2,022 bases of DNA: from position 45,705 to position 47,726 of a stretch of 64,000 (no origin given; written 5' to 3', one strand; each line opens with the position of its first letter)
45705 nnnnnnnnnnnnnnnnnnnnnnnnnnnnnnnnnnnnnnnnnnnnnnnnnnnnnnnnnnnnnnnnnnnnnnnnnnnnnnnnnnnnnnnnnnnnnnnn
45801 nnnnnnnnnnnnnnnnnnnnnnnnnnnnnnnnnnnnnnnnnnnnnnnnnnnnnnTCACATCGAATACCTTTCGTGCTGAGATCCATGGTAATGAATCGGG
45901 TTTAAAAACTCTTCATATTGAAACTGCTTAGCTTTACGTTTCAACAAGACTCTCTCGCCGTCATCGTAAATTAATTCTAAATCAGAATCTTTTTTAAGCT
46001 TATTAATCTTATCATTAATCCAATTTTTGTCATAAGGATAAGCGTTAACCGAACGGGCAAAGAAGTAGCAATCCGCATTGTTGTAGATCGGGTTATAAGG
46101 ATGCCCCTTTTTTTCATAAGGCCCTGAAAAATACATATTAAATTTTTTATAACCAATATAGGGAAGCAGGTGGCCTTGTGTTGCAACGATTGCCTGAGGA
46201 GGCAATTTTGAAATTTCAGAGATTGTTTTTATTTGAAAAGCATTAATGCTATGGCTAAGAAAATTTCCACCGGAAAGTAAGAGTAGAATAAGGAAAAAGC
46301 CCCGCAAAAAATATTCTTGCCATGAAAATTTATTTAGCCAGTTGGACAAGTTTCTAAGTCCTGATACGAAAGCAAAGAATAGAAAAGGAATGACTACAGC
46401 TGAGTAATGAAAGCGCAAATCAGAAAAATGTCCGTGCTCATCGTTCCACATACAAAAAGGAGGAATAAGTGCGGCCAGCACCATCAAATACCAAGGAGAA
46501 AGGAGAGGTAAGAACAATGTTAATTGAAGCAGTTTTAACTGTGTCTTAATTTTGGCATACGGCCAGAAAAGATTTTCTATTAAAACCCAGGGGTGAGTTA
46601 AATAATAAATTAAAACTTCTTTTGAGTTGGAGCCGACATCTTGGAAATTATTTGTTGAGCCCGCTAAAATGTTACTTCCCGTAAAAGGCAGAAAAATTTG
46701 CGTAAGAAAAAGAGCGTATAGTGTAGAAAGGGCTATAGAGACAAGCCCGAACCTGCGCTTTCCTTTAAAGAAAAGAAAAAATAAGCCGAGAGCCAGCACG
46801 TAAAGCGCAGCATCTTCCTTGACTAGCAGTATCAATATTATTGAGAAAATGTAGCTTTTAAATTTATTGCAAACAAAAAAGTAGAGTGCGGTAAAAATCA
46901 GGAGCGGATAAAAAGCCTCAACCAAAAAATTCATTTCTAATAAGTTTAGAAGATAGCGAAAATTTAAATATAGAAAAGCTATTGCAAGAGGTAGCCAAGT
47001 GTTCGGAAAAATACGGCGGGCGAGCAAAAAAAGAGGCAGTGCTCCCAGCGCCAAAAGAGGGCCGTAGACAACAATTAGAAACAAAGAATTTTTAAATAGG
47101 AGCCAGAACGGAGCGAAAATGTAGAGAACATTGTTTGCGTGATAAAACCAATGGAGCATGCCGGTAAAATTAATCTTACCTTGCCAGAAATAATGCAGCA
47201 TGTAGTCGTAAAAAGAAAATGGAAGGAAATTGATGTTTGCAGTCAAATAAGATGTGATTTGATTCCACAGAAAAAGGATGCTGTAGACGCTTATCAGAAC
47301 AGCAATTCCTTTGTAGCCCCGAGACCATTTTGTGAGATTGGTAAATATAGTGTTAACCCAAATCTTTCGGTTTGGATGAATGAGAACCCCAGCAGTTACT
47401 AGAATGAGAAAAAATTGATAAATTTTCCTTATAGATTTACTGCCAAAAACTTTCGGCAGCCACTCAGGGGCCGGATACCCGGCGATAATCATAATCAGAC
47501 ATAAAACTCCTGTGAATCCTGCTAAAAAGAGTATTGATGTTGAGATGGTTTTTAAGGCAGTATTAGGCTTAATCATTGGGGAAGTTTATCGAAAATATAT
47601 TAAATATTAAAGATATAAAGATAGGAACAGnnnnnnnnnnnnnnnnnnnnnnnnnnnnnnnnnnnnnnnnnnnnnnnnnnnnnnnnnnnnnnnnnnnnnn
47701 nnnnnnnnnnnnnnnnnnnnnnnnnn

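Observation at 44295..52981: Three further GT2 plus GT-C pairs, one as an inverted minus-strand module, plus a flippase-like protein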

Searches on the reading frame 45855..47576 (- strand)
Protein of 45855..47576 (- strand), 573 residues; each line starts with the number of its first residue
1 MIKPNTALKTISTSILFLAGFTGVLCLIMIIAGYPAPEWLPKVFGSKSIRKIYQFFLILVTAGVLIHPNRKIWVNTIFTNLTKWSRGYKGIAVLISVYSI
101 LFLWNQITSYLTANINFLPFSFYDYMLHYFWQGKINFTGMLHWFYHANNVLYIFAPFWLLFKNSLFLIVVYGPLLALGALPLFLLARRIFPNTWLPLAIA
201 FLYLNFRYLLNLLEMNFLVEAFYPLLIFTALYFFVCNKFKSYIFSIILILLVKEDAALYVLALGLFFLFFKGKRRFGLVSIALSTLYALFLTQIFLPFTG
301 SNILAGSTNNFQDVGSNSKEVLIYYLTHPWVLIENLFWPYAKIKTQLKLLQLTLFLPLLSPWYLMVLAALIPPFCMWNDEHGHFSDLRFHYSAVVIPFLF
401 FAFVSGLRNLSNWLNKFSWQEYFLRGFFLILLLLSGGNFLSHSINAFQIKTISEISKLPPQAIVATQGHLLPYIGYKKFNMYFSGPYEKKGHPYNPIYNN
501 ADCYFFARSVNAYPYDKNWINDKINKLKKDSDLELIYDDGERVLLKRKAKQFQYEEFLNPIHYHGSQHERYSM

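Call 4: search_protein_families(library=pfam, proteins=[window:45855-47576:-], max_evalue=0.01)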
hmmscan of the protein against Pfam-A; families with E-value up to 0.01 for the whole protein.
window:45855-47576:- (573 aa): 1 family
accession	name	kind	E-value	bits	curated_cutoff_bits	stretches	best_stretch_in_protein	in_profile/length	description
PF09852.15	DUF2079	-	4.5e-36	125.3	28.2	1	145-473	44-390/459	Predicted membrane protein (DUF2079)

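Call 14: search_protein_families(library=ncbifam, proteins=[window:45855-47576:-], max_evalue=0.01)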
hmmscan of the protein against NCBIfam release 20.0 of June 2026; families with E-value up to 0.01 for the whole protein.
window:45855-47576:- (573 aa): 0 families

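Call 15: search_solved_structures(query=window:45855-47576:-, max_evalue=10)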
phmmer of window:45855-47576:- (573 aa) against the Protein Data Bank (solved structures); distinct sequences matched with E-value up to 10: 1.
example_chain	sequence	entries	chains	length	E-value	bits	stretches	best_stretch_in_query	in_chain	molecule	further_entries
8ogi_B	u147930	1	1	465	0.84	11.5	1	493-543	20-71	Eosinophil peroxidase heavy chain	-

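Call 18: find_homologous_proteins(query=window:45855-47576:-, max_evalue=0.00001)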
Query window:45855-47576:- (573 aa): 63 proteins with E <= 0.00001 among 8000 candidates.
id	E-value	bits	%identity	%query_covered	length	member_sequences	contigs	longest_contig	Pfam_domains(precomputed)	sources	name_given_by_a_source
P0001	0.0e+0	1234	100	95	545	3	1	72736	PF09852.16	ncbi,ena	-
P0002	0.0e+0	1024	77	100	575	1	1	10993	PF09852.16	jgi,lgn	-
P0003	5.5e-206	704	55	97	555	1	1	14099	PF09852.16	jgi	-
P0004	1.3e-197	676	56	96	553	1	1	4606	PF09852.16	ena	-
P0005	3.4e-195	668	56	95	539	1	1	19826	PF09852.16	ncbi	-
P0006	2.2e-194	666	54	95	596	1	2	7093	PF09852.16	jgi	-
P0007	5.2e-190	651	53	98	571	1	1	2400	PF09852.16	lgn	-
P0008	4.8e-133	463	44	94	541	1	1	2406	PF09852.16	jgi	-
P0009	4.1e-120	420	43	90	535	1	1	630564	PF09852.16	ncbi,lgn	-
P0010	3.7e-119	417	41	91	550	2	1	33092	PF09852.16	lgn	-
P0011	1.4e-117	412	42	95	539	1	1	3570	PF09852.16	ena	-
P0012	5.1e-116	407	40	94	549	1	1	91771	PF09852.16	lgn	-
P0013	6.2e-114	400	39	92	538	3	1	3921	PF09852.16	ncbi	-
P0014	2.3e-113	398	42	84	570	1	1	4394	PF09852.16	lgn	-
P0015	5.9e-112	393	40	91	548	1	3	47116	PF09852.16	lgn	-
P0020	7.4e-107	377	38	93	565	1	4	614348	PF09852.16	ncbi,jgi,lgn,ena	-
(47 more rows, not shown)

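Call 20: find_encoding_contigs(protein=P0001, flank=10000, max_places=3)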
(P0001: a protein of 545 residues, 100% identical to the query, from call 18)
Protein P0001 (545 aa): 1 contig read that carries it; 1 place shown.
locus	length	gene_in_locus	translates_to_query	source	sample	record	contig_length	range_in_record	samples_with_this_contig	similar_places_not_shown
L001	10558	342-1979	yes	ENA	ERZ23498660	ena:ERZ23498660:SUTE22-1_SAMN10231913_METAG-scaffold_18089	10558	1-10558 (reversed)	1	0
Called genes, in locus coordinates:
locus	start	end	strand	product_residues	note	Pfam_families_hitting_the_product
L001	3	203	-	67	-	?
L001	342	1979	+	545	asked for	PF09852:DUF2079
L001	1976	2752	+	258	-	PF00535:Glycos_transf_2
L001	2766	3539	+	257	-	PF01209:Ubie_methyltran (weak), PF08241:Methyltransf_11, PF13649:Methyltransf_25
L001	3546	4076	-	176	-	PF00293:NUDIX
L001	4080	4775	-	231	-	PF01209:Ubie_methyltran, PF13489:Methyltransf_23, PF13649:Methyltransf_25, PF13847:Methyltransf_31, PF08241:Methyltransf_11, PF08242:Methyltransf_12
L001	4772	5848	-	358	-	PF13439:Glyco_transf_4, PF13579:Glyco_trans_4_4 (faint), PF20706:GT4-conflict, PF00534:Glycos_transf_1, PF13692:Glyco_trans_1_4, PF13524:Glyco_trans_1_2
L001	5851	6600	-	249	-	PF00535:Glycos_transf_2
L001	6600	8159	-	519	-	PF00657:Lipase_GDSL (faint), PF13472:Lipase_GDSL_2 (weak), PF21033:RMD1-3 (faint), PF00515:TPR_1 (faint), PF07719:TPR_2 (faint), PF13174:TPR_6 (faint), PF13181:TPR_8 (faint), PF13414:TPR_11 (faint), +1 more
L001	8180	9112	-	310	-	PF00535:Glycos_transf_2, PF13641:Glyco_tranf_2_3, PF13632:Glyco_trans_2_3 (weak)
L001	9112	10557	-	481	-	?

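Call 21: find_encoding_contigs(protein=P0002, flank=10000, max_places=3)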
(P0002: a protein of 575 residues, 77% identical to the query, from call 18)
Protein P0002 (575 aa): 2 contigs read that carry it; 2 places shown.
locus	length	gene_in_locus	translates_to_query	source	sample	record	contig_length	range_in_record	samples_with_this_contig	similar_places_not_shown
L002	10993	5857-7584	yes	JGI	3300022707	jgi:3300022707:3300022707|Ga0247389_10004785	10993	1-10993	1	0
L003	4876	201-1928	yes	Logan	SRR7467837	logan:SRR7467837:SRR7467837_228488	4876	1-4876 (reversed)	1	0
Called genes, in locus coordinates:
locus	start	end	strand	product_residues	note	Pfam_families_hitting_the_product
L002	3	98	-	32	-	?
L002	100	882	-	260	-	PF00535:Glycos_transf_2, PF10111:Glyco_tranf_2_2, PF13641:Glyco_tranf_2_3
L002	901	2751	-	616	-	PF13231:PMT_2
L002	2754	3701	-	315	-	PF03706:LPG_synthase_TM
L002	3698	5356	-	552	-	-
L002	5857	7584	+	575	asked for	PF09852:DUF2079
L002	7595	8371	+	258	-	PF00535:Glycos_transf_2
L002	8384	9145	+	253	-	PF01209:Ubie_methyltran, PF08241:Methyltransf_11, PF13649:Methyltransf_25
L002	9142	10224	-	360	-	PF13439:Glyco_transf_4, PF13579:Glyco_trans_4_4 (weak), PF20706:GT4-conflict, PF00534:Glycos_transf_1, PF13692:Glyco_trans_1_4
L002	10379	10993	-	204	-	?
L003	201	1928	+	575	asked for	PF09852:DUF2079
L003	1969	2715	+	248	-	PF00535:Glycos_transf_2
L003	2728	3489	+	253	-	PF01209:Ubie_methyltran, PF08241:Methyltransf_11, PF13649:Methyltransf_25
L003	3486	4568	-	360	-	PF13439:Glyco_transf_4, PF13579:Glyco_trans_4_4 (weak), PF20706:GT4-conflict, PF00534:Glycos_transf_1, PF13692:Glyco_trans_1_4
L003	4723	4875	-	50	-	?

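Call 22: find_encoding_contigs(protein=P0005, flank=10000, max_places=2)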
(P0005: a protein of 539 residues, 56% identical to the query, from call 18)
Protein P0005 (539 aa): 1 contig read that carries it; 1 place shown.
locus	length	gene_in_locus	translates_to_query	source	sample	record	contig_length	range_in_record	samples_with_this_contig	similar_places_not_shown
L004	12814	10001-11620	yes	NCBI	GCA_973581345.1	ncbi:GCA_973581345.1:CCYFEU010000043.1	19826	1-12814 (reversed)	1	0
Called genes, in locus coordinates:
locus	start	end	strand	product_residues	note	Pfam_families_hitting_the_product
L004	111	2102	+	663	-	-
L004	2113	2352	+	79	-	PF00376:MerR, PF13411:MerR_1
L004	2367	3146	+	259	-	PF04542:Sigma70_r2, PF08281:Sigma70_r4_2, PF04545:Sigma70_r4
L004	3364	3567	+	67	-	-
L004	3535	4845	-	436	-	PF10091:Glycoamylase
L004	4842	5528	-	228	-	-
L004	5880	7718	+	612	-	PF13522:GATase_6, PF13537:GATase_7, PF01380:SIS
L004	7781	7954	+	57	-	-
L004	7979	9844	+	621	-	PF02771:Acyl-CoA_dh_N, PF02770:Acyl-CoA_dh_M, PF00441:Acyl-CoA_dh_1, PF21343:ACAD9-ACADV_C (faint)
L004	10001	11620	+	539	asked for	PF09852:DUF2079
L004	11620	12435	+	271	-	PF00535:Glycos_transf_2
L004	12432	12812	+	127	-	?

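Call 23: find_encoding_contigs(protein=P0009, flank=10000, max_places=2)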
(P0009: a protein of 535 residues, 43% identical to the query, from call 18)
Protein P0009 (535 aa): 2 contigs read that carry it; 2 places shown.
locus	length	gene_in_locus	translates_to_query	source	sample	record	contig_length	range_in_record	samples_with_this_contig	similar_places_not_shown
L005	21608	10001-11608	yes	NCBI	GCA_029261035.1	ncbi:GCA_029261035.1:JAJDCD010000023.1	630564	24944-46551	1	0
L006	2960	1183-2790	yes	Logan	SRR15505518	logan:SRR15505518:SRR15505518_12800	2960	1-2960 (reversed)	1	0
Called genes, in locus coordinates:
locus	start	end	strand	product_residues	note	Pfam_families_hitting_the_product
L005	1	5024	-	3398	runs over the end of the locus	PF00069:Pkinase, PF07714:PK_Tyr_Ser-Thr, PF00069:Pkinase, PF07714:PK_Tyr_Ser-Thr, PF00069:Pkinase, PF07714:PK_Tyr_Ser-Thr, PF00069:Pkinase, PF07714:PK_Tyr_Ser-Thr, +8 more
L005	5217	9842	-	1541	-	-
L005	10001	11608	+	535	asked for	PF09852:DUF2079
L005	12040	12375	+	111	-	PF14697:Fer4_21 (weak), PF13484:Fer4_16 (faint), PF25160:LdpA_Fe-S-bd (faint), PF00037:Fer4 (weak), PF12838:Fer4_7, PF13187:Fer4_9 (weak), PF12797:Fer4_2 (weak), PF00037:Fer4 (weak), +3 more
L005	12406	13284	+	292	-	PF02621:VitK2_biosynth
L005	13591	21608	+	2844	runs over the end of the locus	-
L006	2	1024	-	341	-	?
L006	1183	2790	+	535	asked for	PF09852:DUF2079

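Call 24: find_encoding_contigs(protein=P0020, flank=10000, max_places=2)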
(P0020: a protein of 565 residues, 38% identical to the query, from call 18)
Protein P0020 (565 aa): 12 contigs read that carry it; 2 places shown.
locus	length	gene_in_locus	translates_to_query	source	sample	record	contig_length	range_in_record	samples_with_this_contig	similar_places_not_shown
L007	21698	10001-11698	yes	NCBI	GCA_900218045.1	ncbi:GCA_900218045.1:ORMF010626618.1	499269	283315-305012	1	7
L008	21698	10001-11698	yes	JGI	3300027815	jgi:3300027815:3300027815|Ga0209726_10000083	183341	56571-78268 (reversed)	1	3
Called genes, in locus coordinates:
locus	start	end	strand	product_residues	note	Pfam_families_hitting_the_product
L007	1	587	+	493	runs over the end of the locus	PF13440:Polysacc_synt_3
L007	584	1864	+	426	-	PF00368:HMG-CoA_red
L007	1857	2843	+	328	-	PF22700:MVD-like_N (faint), PF00288:GHMP_kinases_N, PF08544:GHMP_kinases_C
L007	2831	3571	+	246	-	PF00483:NTP_transferase, PF01128:IspD, PF12804:NTP_transf_3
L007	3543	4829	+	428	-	PF08442:ATP-grasp_2, PF24948:Citrate_synth_N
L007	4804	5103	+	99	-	-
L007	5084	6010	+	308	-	PF02629:CoA_binding, PF13380:CoA_binding_2, PF13607:Succ_CoA_lig (weak), PF00549:Ligase_CoA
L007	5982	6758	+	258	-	PF01066:CDP-OH_P_transf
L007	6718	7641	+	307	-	PF13489:Methyltransf_23, PF08241:Methyltransf_11, PF08242:Methyltransf_12, PF13649:Methyltransf_25, PF13847:Methyltransf_31 (weak)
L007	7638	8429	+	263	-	PF00535:Glycos_transf_2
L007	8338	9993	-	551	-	-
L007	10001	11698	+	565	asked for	PF09852:DUF2079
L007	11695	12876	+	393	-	PF01041:DegT_DnrJ_EryC1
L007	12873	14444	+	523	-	PF00657:Lipase_GDSL (faint), PF13472:Lipase_GDSL_2, PF13414:TPR_11 (faint), PF07719:TPR_2 (faint), PF00515:TPR_1 (faint), PF13181:TPR_8 (faint), PF14559:TPR_19 (faint)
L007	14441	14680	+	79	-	PF19588:SxtJ (weak)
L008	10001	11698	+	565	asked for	PF09852:DUF2079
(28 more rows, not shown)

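Call 43: predict_structure(alignment_id=A1)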
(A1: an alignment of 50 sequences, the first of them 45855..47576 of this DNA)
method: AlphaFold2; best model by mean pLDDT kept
length: 573 residues; sequences in the alignment: 50
mean_pLDDT: 93.5   pTM: 0.92
mean pLDDT of the five models: 93.5, 93.4, 92.9, 92.7, 91.7
residues with pLDDT >= 90: 476; 70-90: 82; 50-70: 14; < 50: 1
segments of 3 or more residues with pLDDT < 50: none
pLDDT, mean of each block of 10 residues (from residue 1): 84 98 96 86 84 96 97 97 97 98 97 93 96 93 91 97 96 98 98 98 96 94 98 98 99 96 98 97 98 93 84 87 93 92 94 97 97 81 80 96 98 97 97 93 94 96 95 94 90 91 96 94 97 97 94 85 69 53
secondary structure, 60 per line:
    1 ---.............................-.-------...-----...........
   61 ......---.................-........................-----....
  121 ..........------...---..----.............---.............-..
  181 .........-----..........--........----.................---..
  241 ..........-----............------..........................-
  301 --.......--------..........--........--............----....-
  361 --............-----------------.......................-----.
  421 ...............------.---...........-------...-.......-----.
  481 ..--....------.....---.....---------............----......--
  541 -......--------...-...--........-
elements in order: H4-32 H50-66 H70-86 H88-111 H117-130 E137-139 H149-161 H165-177 H179-189 H195-204 H207-214 H219-235 H239-250 H256-267 H274-299 H303-309 H318-327 H330-337 H340-351 H356-359 H363-374 H392-414 H420-435 H446-456 E464-466 H468-474 E480-482 H485-488 H495-499 E503-507 H517-528 E533-538 E542-547 H565-572

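Call 74: find_related_loci(query=A5, collection=metagenome_contigs, flank=8000)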
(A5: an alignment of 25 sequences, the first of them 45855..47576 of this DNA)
Query A5 (573 aa) in metagenome_contigs; peptide patterns used: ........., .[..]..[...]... (x = any residue, [..] = any of these).
535 stretches matched a pattern; 30 encode a relative of the query (tblastn E <= 1e-3); 30 distinct loci.
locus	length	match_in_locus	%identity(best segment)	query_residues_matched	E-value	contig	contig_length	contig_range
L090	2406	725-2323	44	8-547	7e-140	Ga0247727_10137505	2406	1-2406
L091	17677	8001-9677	40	8-572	3e-126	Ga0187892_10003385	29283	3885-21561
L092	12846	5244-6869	40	5-548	1e-124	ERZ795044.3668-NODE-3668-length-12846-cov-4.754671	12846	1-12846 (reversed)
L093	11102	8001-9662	41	17-548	1e-120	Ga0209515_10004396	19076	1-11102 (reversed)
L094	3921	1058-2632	39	21-548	9e-121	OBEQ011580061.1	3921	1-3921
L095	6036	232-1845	40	9-549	6e-118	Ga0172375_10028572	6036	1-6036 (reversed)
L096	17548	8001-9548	42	30-551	2e-115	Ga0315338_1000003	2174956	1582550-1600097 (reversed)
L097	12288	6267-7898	39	29-548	2e-115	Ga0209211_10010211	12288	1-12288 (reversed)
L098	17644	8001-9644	40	21-548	3e-115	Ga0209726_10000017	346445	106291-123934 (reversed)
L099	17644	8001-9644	39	21-548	5e-114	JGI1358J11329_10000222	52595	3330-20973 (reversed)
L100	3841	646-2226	39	30-548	1e-112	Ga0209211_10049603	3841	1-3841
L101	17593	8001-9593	38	16-550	5e-110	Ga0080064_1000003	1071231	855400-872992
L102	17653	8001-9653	40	19-567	5e-109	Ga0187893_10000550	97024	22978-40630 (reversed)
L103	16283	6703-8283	39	21-549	1e-107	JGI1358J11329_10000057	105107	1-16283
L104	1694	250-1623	44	99-551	3e-115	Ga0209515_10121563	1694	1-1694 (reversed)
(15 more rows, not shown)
